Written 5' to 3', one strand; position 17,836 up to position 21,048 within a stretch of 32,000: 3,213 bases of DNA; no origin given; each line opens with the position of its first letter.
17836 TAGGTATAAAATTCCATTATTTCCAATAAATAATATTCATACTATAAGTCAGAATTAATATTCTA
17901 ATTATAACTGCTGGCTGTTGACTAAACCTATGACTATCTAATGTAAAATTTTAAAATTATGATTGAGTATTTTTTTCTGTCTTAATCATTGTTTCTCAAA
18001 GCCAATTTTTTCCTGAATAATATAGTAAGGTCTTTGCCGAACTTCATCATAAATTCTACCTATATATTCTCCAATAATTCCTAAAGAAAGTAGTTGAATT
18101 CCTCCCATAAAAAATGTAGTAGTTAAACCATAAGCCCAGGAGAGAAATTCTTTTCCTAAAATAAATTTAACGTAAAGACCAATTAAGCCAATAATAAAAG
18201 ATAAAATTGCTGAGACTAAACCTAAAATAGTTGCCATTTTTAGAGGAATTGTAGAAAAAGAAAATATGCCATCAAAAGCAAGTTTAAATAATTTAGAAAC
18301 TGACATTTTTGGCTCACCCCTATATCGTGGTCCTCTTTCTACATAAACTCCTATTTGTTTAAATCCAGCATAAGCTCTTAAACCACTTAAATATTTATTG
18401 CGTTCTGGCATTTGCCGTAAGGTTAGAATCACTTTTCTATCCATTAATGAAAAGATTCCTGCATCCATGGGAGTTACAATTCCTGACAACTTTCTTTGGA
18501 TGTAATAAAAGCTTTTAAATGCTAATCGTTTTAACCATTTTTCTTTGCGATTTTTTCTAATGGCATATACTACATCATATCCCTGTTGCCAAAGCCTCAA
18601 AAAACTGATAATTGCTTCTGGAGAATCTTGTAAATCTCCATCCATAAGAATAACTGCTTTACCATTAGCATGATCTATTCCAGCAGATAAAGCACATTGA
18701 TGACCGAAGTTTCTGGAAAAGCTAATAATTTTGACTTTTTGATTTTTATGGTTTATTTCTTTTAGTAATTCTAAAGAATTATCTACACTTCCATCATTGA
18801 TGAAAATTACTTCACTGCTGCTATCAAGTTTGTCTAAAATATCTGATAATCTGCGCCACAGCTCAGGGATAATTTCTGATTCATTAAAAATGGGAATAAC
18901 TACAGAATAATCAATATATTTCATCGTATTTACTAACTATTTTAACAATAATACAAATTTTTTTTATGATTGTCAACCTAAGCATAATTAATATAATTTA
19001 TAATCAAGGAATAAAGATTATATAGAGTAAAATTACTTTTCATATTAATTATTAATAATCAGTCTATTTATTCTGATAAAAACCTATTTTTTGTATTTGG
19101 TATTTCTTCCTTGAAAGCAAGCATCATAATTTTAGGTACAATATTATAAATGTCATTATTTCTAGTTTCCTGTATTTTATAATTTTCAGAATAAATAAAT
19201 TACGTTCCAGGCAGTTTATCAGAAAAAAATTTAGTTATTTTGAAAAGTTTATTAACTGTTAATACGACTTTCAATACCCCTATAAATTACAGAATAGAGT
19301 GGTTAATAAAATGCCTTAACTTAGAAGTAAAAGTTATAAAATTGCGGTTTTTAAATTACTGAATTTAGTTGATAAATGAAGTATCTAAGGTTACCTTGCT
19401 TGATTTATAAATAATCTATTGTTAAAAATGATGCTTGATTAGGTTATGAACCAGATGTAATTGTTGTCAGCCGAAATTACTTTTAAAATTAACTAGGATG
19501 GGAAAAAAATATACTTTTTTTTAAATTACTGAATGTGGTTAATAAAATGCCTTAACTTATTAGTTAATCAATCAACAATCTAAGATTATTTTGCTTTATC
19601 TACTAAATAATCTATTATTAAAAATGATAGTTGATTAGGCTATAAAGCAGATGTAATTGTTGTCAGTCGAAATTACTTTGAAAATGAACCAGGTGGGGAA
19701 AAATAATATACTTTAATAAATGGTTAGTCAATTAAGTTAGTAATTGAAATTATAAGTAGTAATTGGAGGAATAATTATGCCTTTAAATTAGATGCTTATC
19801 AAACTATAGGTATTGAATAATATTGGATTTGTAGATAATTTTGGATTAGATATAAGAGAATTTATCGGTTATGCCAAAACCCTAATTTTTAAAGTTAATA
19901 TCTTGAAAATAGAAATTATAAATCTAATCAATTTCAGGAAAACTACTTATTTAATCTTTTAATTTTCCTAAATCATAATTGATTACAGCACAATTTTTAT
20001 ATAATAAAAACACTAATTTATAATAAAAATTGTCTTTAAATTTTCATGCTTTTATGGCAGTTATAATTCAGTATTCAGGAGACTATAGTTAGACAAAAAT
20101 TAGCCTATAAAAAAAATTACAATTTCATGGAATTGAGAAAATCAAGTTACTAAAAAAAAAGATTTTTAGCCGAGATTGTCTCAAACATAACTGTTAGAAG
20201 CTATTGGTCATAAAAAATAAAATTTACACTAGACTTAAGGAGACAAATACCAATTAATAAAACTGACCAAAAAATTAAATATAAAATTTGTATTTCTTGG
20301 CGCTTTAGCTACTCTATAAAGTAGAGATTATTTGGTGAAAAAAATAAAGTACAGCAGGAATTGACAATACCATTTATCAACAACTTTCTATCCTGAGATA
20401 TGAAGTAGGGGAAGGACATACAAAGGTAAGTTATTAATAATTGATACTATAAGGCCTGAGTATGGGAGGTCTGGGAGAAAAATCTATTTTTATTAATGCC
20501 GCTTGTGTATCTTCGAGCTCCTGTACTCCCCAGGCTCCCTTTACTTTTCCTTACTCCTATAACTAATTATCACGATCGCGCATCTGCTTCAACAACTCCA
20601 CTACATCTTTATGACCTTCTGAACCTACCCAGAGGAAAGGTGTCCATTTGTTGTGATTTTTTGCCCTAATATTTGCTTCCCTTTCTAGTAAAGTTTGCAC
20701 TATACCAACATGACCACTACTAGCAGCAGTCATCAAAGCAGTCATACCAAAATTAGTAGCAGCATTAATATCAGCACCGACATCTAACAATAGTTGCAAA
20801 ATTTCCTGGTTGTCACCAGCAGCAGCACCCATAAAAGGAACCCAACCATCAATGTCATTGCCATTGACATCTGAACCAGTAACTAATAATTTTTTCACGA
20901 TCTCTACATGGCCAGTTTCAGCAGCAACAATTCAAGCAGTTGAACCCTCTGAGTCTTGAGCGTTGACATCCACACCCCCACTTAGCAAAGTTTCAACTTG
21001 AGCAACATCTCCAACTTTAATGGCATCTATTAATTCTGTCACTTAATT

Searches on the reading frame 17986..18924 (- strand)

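Call 9: search_protein_families(library=pfam, proteins=[window:17986-18924:-], max_evalue=0.001)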
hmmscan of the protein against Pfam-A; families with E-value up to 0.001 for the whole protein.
window:17986-18924:- (312 aa): 3 families
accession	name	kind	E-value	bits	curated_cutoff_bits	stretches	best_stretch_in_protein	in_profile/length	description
PF00535.33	Glycos_transf_2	-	4.8e-30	105.1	23.3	1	7-166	1-164/168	Glycosyl transferase family 2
PF10111.15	Glyco_tranf_2_2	-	7.6e-08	32.6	27.3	1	7-111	1-105/276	Glycosyltransferase like family 2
PF13641.12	Glyco_tranf_2_3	-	2e-06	28.4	27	1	6-172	3-177/230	Glycosyltransferase like family 2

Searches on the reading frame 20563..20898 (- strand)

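Call 49: search_protein_families(library=padloc, proteins=[window:20563-20898:-], max_evalue=0.01)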
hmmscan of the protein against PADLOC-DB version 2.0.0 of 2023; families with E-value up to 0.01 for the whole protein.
window:20563-20898:- (111 aa): 2 families
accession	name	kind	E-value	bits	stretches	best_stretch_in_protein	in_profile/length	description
PDLC04783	PDC-M72A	-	1.6e-18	65.2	2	2-83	280-361/392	-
PDLC02908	Ankyrin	-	3.5e-08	30.2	1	10-105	728-823/880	-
